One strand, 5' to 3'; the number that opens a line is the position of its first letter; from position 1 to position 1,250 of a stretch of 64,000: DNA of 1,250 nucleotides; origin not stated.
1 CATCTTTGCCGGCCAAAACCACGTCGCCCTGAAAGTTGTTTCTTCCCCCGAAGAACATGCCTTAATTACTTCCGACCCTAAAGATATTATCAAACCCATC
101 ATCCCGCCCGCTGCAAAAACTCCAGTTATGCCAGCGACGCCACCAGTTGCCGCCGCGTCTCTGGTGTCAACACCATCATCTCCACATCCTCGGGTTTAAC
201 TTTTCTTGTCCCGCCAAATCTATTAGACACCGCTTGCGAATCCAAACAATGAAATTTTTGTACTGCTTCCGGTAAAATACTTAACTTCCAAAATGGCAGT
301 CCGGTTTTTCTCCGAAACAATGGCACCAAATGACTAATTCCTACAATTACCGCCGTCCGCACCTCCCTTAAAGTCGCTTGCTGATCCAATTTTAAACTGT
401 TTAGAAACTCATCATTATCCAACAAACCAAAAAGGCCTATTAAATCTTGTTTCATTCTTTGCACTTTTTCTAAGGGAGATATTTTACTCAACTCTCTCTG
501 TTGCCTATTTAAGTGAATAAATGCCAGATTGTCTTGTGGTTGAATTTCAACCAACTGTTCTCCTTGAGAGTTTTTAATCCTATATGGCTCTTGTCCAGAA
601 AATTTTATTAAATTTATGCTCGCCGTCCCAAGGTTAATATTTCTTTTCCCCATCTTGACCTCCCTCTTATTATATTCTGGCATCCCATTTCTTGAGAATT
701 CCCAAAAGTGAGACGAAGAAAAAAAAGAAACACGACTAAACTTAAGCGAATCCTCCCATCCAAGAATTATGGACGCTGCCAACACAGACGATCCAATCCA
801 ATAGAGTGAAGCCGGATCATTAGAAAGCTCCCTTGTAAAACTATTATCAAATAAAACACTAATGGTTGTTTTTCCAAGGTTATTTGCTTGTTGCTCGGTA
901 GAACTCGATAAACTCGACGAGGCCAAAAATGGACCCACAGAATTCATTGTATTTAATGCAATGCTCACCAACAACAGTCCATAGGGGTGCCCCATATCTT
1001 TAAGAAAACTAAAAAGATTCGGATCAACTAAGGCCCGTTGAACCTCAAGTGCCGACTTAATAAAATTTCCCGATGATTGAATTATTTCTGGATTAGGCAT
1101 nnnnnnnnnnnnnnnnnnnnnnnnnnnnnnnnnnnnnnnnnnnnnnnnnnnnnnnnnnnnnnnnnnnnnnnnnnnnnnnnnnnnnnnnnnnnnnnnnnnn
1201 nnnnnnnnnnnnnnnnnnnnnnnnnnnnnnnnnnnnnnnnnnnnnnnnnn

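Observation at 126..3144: Recently duplicated tandem paralog pair of unknown proteins plus an orphan gene in the slot immediately downstream of dnaA-dnaN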

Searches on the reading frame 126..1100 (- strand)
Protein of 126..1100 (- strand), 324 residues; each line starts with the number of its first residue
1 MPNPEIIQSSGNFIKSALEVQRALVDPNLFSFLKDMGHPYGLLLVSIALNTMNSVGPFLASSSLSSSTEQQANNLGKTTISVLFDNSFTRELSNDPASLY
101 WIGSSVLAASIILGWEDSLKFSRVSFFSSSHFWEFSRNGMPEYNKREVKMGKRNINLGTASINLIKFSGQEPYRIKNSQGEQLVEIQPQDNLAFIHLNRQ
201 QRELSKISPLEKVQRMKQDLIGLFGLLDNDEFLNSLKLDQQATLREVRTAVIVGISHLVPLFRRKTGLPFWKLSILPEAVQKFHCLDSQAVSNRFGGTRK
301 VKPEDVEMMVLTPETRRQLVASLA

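Call 4: search_protein_families(library=pfam, proteins=[window:126-1100:-], max_evalue=1)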
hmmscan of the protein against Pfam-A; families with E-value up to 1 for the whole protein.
window:126-1100:- (324 aa): 1 family
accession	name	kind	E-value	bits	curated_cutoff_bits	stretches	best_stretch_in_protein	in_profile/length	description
PF15412.11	Nse4-Nse3_bdg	-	0.028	14.9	23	1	211-237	14-36/55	Binding domain of Nse4/EID3 to Nse3-MAGE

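Call 6: search_protein_families(library=ncbifam, proteins=[window:126-1100:-], max_evalue=1)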
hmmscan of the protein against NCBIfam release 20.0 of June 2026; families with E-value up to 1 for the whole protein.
window:126-1100:- (324 aa): 0 families

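Call 7: search_protein_families(library=phrogs, proteins=[window:126-1100:-], max_evalue=1)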
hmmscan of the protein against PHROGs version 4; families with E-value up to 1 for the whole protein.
window:126-1100:- (324 aa): 1 family
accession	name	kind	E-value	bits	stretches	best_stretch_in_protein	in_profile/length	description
phrog_13306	-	unknown function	0.17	12.9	1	77-96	53-72/79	-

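Call 18: find_encoding_contigs(protein=window:126-1100:-, flank=10000, max_places=3)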
Protein window:126-1100:- (324 aa): no gene with exactly this product is on record in the collection.

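Call 41: search_protein_families(library=padloc, proteins=[window:126-1100:-], max_evalue=1)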
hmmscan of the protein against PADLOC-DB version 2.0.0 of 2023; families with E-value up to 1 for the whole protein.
window:126-1100:- (324 aa): 0 families
